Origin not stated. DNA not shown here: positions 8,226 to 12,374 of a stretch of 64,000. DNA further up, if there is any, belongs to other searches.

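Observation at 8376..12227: Amino-acid dehydrogenase fused to a full-length ValRS-like body that has lost both class I signature motifs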

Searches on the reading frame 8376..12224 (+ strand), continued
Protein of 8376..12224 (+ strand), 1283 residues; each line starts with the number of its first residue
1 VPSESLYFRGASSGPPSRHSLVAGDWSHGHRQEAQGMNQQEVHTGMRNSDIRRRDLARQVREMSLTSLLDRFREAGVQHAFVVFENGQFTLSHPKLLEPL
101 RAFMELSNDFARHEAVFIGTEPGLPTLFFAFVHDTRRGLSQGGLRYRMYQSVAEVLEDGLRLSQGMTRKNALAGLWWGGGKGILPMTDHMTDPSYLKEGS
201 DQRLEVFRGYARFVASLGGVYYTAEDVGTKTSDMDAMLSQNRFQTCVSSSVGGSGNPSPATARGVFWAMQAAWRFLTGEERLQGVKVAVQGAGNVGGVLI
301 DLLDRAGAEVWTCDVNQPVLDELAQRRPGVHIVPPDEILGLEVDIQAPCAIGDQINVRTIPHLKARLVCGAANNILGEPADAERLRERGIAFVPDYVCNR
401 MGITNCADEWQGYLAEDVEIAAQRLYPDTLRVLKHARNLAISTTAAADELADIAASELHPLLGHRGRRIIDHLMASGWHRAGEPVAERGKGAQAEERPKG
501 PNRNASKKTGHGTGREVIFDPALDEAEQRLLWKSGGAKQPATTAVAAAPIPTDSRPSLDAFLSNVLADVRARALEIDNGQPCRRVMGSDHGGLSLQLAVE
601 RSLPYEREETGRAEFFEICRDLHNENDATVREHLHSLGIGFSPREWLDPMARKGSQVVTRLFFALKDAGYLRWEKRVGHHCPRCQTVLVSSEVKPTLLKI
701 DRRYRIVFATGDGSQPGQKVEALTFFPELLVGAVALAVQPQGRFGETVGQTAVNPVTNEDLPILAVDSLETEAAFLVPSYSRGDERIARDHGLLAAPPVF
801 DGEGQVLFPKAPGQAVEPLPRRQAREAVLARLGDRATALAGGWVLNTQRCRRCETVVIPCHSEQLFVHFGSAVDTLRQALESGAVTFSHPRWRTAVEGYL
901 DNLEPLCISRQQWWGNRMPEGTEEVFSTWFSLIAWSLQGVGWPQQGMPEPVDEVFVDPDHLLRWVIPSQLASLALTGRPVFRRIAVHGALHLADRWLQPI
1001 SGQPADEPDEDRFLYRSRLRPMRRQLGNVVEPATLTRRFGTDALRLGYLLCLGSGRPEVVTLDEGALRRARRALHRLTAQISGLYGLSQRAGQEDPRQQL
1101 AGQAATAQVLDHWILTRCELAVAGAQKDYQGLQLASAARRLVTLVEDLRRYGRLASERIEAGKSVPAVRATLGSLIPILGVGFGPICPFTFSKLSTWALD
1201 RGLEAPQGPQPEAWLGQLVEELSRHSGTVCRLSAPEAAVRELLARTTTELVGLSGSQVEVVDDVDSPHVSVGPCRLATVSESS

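Call 22: search_protein_families(library=pfam, proteins=[L011:13619-15496:+, L015:13709-15988:+, L023:13290-15926:+, L014:8217-10490:+, L026:13457-15067:+, L009:5853-6677:+], max_evalue=0.001)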
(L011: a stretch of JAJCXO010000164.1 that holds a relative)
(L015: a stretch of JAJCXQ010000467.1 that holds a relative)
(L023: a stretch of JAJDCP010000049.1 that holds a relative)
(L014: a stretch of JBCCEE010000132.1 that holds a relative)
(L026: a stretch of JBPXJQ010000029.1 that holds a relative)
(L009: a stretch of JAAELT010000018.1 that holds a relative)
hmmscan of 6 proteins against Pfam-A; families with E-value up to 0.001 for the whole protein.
L011:13619-15496:+ (626 aa): 4 families
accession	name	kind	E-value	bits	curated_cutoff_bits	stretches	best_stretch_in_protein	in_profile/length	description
PF00072.30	Response_reg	-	9.3e-29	100.3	30.2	1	351-464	1-110/111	Response regulator receiver domain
PF02518.31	HATPase_c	-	2.7e-27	95.9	26.4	1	190-318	1-109/111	Histidine kinase-, DNA gyrase B-, and HSP90-like ATPase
PF00512.31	HisKA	-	4.7e-18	65.4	26.9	1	79-143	2-66/66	His Kinase A (phospho-acceptor) domain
PF01627.28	Hpt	-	8.8e-06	26.3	24.6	1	527-608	1-83/84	Hpt domain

L015:13709-15988:+ (760 aa): 7 families
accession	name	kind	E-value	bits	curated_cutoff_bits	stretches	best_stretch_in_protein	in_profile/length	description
PF02518.31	HATPase_c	-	7.1e-29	100.9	26.4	1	330-451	1-110/111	Histidine kinase-, DNA gyrase B-, and HSP90-like ATPase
PF00072.30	Response_reg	-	4.5e-27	94.8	30.2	1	484-597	1-110/111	Response regulator receiver domain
PF00512.31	HisKA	-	2.4e-20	72.8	26.9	1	218-283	1-66/66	His Kinase A (phospho-acceptor) domain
PF01590.32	GAF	-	1.6e-16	61.5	22.4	1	33-196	2-133/133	GAF domain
PF13185.12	GAF_2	-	8.3e-12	45.9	28.6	1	31-196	2-135/136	GAF domain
PF01627.28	Hpt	-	4.3e-07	30.5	24.6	1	661-742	1-83/84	Hpt domain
PF13492.12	GAF_3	-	7.3e-07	30.1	27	1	105-197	56-128/129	GAF domain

L023:13290-15926:+ (879 aa): 6 families
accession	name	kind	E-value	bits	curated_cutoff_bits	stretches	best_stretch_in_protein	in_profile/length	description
PF07695.17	7TMR-DISM_7TM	-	6.1e-41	141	29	1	251-453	5-205/205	7TM diverse intracellular signalling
PF07696.17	7TMR-DISMED2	-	2.9e-34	118.4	22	1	102-234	1-134/136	7TMR-DISM extracellular 2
PF02518.31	HATPase_c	-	3.6e-30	105.1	26.4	1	612-725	2-109/111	Histidine kinase-, DNA gyrase B-, and HSP90-like ATPase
PF00072.30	Response_reg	-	1.3e-26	93.4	30.2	1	756-870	1-110/111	Response regulator receiver domain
PF00512.31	HisKA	-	2.1e-21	76.2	26.9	1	499-564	1-66/66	His Kinase A (phospho-acceptor) domain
PF24896.1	Receiver_CRE1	-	0.00043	20.9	27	1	756-874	9-135/136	AHK4/CRE1/WOL first receiver domain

L014:8217-10490:+ (758 aa): 7 families
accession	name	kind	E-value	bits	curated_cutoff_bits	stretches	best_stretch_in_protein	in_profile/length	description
PF02518.31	HATPase_c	-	3.3e-31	108.4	26.4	1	336-456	1-108/111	Histidine kinase-, DNA gyrase B-, and HSP90-like ATPase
PF00072.30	Response_reg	-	2.5e-27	95.7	30.2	1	486-599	1-110/111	Response regulator receiver domain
PF00512.31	HisKA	-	1.1e-18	67.5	26.9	1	225-288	2-65/66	His Kinase A (phospho-acceptor) domain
PF01590.32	GAF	-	1.2e-15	58.7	22.4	1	39-202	1-133/133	GAF domain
PF13185.12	GAF_2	-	6.8e-11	43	28.6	1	38-202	2-135/136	GAF domain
PF01627.28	Hpt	-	1.5e-08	35.2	24.6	1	659-740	1-76/84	Hpt domain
PF13492.12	GAF_3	-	4e-07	30.9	27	1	126-204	59-129/129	GAF domain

L026:13457-15067:+ (537 aa): 1 family
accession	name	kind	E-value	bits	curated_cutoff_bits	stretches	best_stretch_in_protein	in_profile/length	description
PF00188.32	CAP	-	2.4e-14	54.6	21.1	1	328-442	1-117/117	Cysteine-rich secretory protein family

L009:5853-6677:+ (275 aa): 4 families
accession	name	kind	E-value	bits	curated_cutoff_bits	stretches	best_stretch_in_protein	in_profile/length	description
PF13561.12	adh_short_C2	-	8.2e-37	127.5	27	1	28-270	1-234/236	Enoyl-(Acyl carrier protein) reductase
PF00106.31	adh_short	-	1.3e-35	123.1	26.6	1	23-214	2-193/195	short chain dehydrogenase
PF08659.16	KR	-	4.8e-05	23.8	22.6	1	25-127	4-109/180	KR domain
PF13460.12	NAD_binding_10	-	0.00021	21.7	27.2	1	28-167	1-107/184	NAD(P)H-binding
